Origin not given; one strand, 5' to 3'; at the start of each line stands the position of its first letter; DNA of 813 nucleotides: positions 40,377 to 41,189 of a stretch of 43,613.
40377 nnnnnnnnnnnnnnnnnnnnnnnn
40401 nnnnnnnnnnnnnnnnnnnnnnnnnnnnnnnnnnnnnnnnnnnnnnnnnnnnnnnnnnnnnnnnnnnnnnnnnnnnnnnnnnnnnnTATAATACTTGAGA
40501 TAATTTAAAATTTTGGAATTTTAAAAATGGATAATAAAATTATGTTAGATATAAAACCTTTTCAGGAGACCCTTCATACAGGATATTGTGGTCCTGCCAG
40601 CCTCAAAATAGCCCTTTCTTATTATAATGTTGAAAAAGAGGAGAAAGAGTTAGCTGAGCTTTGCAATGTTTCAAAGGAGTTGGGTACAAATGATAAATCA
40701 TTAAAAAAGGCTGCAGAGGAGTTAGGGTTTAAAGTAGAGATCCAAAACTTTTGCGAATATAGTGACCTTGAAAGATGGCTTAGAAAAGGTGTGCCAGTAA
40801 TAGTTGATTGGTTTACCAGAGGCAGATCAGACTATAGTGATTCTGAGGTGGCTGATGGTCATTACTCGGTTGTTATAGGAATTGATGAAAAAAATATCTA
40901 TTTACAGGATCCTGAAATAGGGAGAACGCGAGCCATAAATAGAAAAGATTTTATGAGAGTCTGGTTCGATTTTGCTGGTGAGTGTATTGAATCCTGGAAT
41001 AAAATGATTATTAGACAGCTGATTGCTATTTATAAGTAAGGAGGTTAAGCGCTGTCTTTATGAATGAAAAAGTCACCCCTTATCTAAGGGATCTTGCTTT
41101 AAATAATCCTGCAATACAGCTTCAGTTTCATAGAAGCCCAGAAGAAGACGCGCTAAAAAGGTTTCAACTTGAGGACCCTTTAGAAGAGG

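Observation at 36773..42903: Candidate undescribed beta-amino-acid peptide (or peptide-tagging) system: aminotransferase + two ATP-grasp ligases + C39-like peptidase + KamA aminomutase + serine hydrolase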

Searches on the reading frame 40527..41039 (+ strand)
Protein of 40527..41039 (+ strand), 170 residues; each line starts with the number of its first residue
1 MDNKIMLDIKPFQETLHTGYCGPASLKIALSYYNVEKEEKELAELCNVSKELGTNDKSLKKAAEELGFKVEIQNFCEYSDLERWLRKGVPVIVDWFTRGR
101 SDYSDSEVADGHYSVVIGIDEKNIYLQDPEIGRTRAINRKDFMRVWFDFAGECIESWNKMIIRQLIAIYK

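Call 3: search_protein_families(library=pfam, proteins=[window:40527-41039:+], max_evalue=0.01)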
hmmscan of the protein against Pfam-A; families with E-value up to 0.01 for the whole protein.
window:40527-41039:+ (170 aa): 5 families
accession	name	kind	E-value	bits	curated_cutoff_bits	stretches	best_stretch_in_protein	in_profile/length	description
PF03412.21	Peptidase_C39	-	9.6e-15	55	22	1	21-146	13-121/133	Peptidase C39 family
PF13529.12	Peptidase_C39_2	-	5.1e-13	50.2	24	1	15-129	11-142/143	Peptidase_C39 like family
PF12385.14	Peptidase_C70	-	2.1e-05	24.9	19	1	20-138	19-132/141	Papain-like cysteine protease AvrRpt2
PF14399.12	BtrH_N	-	8.1e-05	23.3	29.7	1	55-129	52-134/134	Butirosin biosynthesis protein H, N-terminal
PF11814.14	DUF3335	-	0.00024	21.1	25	0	59-138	101-174/206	Peptidase_C39 like family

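Call 4: search_protein_families(library=ncbifam, proteins=[window:40527-41039:+], max_evalue=0.01)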
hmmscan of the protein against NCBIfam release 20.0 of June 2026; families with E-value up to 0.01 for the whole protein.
window:40527-41039:+ (170 aa): 4 families
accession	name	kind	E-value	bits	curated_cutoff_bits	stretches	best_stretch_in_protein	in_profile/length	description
TIGR03796.1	NHLM_micro_ABC1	equivalog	2.9e-09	35.7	853.3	1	20-143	12-116/710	NHLP family bacteriocin export ABC transporter peptidase/permease/ATPase subunit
NF033920.0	C39_PA2778_fam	equivalog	3.5e-06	26.6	150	1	18-146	12-134/255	PA2778 family cysteine peptidase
TIGR01193.1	bacteriocin_ABC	subfamily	6.1e-06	25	523.85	1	21-148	7-123/708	peptide cleavage/export ABC transporter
NF045998.1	cleave_ABC_plasm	equivalog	0.0016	16.8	500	1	110-149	86-124/673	Mbov_0121 family peptidase domain-containing ABC transporter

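Call 32: search_solved_structures(query=window:40527-41039:+, max_evalue=0.1)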
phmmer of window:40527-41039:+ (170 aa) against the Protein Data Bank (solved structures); distinct sequences matched with E-value up to 0.1: 10.
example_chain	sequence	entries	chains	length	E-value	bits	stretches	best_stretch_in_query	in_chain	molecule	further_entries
8z4h_A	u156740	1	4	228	4.3e-09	39.6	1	12-135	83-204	Endoisopeptidase PeiR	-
8z4n_A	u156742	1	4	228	1.8e-08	37.6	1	12-135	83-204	Endoisopeptidase PeiR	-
6mpz_A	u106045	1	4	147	0.023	17.7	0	20-95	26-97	Double Glycine Motif Protease domain from AMS/PCAT Transporter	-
3erv_A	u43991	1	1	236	0.031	17.3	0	90-154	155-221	putative C39-like peptidase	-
9u78_A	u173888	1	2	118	0.032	17.3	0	36-91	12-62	Single Chain Protein of De Novo Designed Helix Bundles-4EH2 with KDPV Loop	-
8hf6_A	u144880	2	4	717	0.042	16.8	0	20-146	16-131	Competence factor transporting ATP-binding protein/permease ComA | Transport/processing ATP-binding protein ComA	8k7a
8hf4_A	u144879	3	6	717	0.043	16.8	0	20-146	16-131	Transport/processing ATP-binding protein ComA | Competence factor transporting ATP-binding protein/permease ComA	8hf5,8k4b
8hf7_A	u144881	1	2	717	0.043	16.8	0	20-146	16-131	Competence factor transporting ATP-binding protein/permease ComA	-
5xe8_A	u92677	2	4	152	0.053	16.5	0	16-71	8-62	Putative ABC transporter, ATP-binding protein ComA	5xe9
3k8u_A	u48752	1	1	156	0.059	16.4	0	16-71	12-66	Putative ABC transporter, ATP-binding protein ComA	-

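Call 42: search_protein_families(library=padloc, proteins=[window:40527-41039:+], max_evalue=0.01)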
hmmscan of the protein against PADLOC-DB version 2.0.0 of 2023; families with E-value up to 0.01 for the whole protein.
window:40527-41039:+ (170 aa): 0 families

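Call 64: find_homologous_proteins(query=window:40527-41039:+, max_evalue=0.001)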
Query window:40527-41039:+ (170 aa): 2439 proteins with E <= 0.001 among 2502 candidates; the best 120 are listed.
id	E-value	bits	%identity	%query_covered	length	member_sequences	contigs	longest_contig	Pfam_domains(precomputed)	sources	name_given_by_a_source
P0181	2.0e-107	374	100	97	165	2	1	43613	PF12385.15,PF13529.14,PF03412.22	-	-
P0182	2.7e-86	306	78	99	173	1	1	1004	PF13529.14,PF03412.22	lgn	-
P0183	2.2e-84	299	75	100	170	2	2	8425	PF13529.14,PF03412.22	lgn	-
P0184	2.2e-84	299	77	99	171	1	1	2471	PF13529.14,PF03412.22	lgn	-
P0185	3.8e-84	299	74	99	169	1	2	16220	PF13529.14,PF03412.22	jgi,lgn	jgi:hypothetical protein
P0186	1.4e-83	297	75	100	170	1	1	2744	PF12385.15,PF13529.14,PF03412.22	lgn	-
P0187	3.2e-82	292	74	98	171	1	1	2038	PF13529.14,PF03412.22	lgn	-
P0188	3.4e-82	292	74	100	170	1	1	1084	PF12385.15,PF13529.14,PF03412.22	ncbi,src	-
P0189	1.1e-81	291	74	100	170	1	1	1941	PF12385.15,PF13529.14,PF03412.22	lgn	-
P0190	1.7e-81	290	74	100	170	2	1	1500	PF13529.14,PF03412.22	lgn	-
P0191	6.1e-81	288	72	100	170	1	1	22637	PF13529.14,PF03412.22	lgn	-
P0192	9.6e-81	288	73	97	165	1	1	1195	PF12385.15,PF13529.14,PF03412.22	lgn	-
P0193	1.2e-80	287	72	98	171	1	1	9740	PF13529.14,PF03412.22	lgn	-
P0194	2.3e-80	286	73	99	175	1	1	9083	PF13529.14,PF03412.22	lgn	-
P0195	1.6e-79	284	72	99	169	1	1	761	PF12385.15,PF13529.14,PF03412.22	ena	-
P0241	2.2e-70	254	67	98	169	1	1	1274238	PF13529.14,PF03412.22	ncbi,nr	ncbi:C39 family peptidase [Candidatus Woesebacteria bacterium]|nr:MAG: C39 family peptidase [Candida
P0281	4.9e-69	249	62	100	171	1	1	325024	PF12385.15,PF13529.14,PF03412.22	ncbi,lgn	-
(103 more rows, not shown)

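Call 72: predict_structure(alignment_id=A3)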
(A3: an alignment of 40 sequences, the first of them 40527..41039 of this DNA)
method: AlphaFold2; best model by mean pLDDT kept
length: 170 residues; sequences in the alignment: 40
mean_pLDDT: 85.3   pTM: 0.84
mean pLDDT of the five models: 85.3, 85.1, 82.9, 81.0, 80.8
residues with pLDDT >= 90: 96; 70-90: 46; 50-70: 23; < 50: 5
segments of 3 or more residues with pLDDT < 50: 105-107
pLDDT, mean of each block of 10 residues (from residue 1): 86 80 94 95 89 86 97 93 96 75 51 92 93 89 71 74 90
secondary structure, 60 per line:
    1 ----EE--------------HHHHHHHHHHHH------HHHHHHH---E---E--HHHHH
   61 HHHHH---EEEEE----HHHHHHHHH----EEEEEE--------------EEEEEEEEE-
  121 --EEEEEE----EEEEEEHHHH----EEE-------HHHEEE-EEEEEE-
elements in order: H21-32 H39-45 H56-65 E69-73 H78-86 E91-96 E111-119 E123-128 E133-138 H139-142 E147-149 E160-162 E164-169

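Call 75: fold_search(model_id=the predicted structure, library=pdb)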
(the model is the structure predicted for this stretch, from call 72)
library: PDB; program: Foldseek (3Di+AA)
matches with E <= 10: 683; with E <= 0.001: 40
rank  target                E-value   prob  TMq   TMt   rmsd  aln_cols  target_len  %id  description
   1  8z4h_A                2.6e-08  1.00  0.69  0.53   4.1       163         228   23  Pseudomurein Endoisopeptidase PeiR (released 2025-04-23)
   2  8z4n_A                6.0e-08  1.00  0.68  0.52   4.3       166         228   23  Pseudomurein Endoisopeptidase PeiR-C90A (released 2025-04-23)
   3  1cv8                  1.4e-07  1.00  0.68  0.67   7.1       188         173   13  STAPHOPAIN, CYSTEINE PROTEINASE FROM STAPHYLOCOCCUS AUREUS V8 (released 1998-10-14)
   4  7n87_MODEL_1_A        2.0e-07  1.00  0.67  0.74   3.0       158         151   21  Solution NMR structure of peptidase domain from Clostridium thermocellum PCAT1 (released 2021-12-29)
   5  8oig_A                4.9e-07  1.00  0.66  0.65   7.5       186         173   13  Crystal Structure of Staphopain C from Staphylococcus aureus (released 2023-06-21)
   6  8vp5_A                5.5e-07  1.00  0.66  0.17   3.3       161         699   22  Cryo-EM structure of the ABC transporter PCAT1 bound with ADP and Substrate (released 2024-10-30)
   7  8vp5_B                6.6e-07  1.00  0.67  0.17   2.7       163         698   20  Cryo-EM structure of the ABC transporter PCAT1 bound with ADP and Substrate (released 2024-10-30)
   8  1pxv_A                1.2e-06  1.00  0.67  0.63   7.2       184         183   11  The staphostatin-staphopain complex: a forward binding inhibitor in complex with its target cysteine protease (released 2003-10-21)
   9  9azl_A                1.4e-06  1.00  0.66  0.17   3.5       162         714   20  Cryo-EM structure of the ABC transporter PCAT1 bound with MgADP class1 (released 2024-10-30)
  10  6v9z_A                1.5e-06  1.00  0.67  0.17   3.1       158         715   20  Cryo-EM structure of PCAT1 bound to its CtA peptide substrate (released 2020-01-22)
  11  8vp6_B                2.0e-06  1.00  0.65  0.19   3.6       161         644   24  Cryo-EM structure of the ABC transporter PCAT1 bound with Mg_class_2 (released 2024-10-30)
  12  1y4h_A                2.4e-06  1.00  0.67  0.66   7.2       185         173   12  Wild type staphopain-staphostatin complex (released 2005-01-18)
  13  3k8u                  2.7e-06  1.00  0.64  0.78   4.9       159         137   21  Crystal Structure of the Peptidase Domain of Streptococcus ComA, a Bi-functional ABC Transporter Involved in Quorum Sens (released 2010-02-23)
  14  6mpz_A                3.0e-06  1.00  0.67  0.79   3.4       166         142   20  Crystal structure of a double glycine motif protease from AMS/PCAT transporter in complex with the leader peptide (released 2019-02-06)
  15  22oc                  3.8e-06  1.00  0.66  0.59   4.6       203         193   14  Crystal structure of P210 CD lyase (released 2026-03-18)
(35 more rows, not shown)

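Call 101: find_encoding_contigs(protein=P0241, flank=6000, max_places=1)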
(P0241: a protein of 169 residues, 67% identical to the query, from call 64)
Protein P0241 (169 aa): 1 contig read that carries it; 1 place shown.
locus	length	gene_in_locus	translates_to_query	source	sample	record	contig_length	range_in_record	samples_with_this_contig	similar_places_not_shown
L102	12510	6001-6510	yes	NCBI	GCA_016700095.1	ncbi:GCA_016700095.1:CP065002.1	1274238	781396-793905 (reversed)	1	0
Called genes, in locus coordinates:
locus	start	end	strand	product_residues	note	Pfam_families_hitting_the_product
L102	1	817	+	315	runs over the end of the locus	-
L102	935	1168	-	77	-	-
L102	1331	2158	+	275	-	-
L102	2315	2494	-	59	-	-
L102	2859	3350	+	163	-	-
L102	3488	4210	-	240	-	-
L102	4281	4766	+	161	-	PF20329:DUF6624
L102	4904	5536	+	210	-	-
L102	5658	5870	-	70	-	-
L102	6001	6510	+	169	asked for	PF13529:Peptidase_C39_2, PF03412:Peptidase_C39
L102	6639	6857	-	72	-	-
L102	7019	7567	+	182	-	PF10706:Aminoglyc_resit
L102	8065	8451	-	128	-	PF00903:Glyoxalase, PF13669:Glyoxalase_4 (faint)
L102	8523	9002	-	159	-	PF08534:Redoxin, PF00578:AhpC-TSA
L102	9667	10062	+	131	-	-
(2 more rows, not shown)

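Call 102: find_encoding_contigs(protein=P0281, flank=6000, max_places=1)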
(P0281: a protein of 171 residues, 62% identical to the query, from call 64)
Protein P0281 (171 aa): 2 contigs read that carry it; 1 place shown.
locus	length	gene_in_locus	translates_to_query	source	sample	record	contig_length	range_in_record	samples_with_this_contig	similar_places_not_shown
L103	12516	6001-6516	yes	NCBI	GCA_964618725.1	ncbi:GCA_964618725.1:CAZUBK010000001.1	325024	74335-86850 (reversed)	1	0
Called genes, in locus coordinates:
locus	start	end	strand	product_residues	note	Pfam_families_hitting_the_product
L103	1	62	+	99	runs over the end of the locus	PF13560:HTH_31, PF12844:HTH_19 (weak), PF01381:HTH_3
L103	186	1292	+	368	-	PF00438:S-AdoMet_synt_N, PF02772:S-AdoMet_synt_M, PF02773:S-AdoMet_synt_C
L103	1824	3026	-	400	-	PF13191:AAA_16, PF13401:AAA_22 (faint)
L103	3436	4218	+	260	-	PF06182:ABC2_membrane_6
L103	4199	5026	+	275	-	PF06182:ABC2_membrane_6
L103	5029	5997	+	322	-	PF00005:ABC_tran, PF13304:AAA_21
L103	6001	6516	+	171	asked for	PF12385:Peptidase_C70 (weak), PF13529:Peptidase_C39_2, PF03412:Peptidase_C39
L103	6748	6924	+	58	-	-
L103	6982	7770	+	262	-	-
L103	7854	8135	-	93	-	-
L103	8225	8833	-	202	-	-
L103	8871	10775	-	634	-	PF07944:Beta-AFase-like_GH127_cat, PF20736:Glyco_hydro127M, PF20737:Glyco_hydro127C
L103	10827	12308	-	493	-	PF00152:tRNA-synt_2, PF02142:MGS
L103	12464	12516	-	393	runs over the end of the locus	PF01063:Aminotran_4 (weak)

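Call 103: find_related_loci(query=A3, collection=metagenome_contigs, flank=6000)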
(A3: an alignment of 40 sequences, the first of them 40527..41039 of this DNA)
Query A3 (170 aa) in metagenome_contigs; peptide patterns used: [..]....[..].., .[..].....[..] (x = any residue, [..] = any of these).
600 stretches matched a pattern (row limit reached: there are more); 467 encode a relative of the query (tblastn E <= 1e-3); the best 80 are kept; 80 distinct loci.
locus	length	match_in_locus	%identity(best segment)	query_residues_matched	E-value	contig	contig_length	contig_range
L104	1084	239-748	74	1-170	1e-95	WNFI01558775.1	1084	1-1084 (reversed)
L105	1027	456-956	69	3-170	2e-85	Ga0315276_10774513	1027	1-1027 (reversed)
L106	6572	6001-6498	68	4-170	9e-77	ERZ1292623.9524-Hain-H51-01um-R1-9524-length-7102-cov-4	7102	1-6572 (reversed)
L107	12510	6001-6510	66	1-170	1e-76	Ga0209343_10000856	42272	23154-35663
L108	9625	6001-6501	66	4-170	8e-77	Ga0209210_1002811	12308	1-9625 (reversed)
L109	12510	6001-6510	66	1-170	1e-76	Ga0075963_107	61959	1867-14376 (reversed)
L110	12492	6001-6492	66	6-169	1e-76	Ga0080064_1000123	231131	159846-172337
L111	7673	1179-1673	67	6-170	8e-76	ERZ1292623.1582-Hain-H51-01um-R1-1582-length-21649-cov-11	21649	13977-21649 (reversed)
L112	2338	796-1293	68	4-170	2e-77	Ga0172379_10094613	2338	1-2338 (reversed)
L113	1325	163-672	65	1-170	1e-80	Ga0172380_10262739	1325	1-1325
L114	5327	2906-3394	67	7-170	1e-75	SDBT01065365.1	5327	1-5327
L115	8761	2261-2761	65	3-170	2e-75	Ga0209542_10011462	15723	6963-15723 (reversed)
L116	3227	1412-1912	67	3-170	3e-75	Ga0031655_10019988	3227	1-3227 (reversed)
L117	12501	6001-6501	65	3-170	3e-74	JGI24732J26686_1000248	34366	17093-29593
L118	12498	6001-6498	65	4-170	2e-74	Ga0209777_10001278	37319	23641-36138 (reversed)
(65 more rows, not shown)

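Call 120: find_related_loci(query=A3, collection=viral_contigs, flank=6000)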
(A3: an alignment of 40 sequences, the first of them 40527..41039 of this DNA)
Query A3 (170 aa) in viral_contigs; peptide patterns used: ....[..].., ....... (x = any residue, [..] = any of these).
67 stretches matched a pattern; 12 encode a relative of the query (tblastn E <= 1e-3); 12 distinct loci.
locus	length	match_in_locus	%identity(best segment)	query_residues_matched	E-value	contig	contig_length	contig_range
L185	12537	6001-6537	43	3-168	2e-45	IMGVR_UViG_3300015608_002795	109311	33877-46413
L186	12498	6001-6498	40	6-170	2e-42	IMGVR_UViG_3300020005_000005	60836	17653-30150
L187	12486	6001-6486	41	5-167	3e-40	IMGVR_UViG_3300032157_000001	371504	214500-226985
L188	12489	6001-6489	39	6-169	3e-37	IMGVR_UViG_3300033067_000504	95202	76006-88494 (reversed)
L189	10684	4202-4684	34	5-169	4e-34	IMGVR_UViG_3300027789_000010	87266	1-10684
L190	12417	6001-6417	37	21-168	1e-29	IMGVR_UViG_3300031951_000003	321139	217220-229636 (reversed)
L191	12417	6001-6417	37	21-168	1e-29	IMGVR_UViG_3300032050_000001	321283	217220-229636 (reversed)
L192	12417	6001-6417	37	21-168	1e-29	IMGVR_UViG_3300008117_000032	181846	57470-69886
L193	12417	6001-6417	37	21-168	1e-29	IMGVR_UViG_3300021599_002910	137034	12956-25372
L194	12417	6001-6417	37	21-168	1e-29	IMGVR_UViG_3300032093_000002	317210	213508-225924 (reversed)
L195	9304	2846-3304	35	6-168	3e-29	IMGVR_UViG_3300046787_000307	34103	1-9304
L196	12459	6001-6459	37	6-168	2e-31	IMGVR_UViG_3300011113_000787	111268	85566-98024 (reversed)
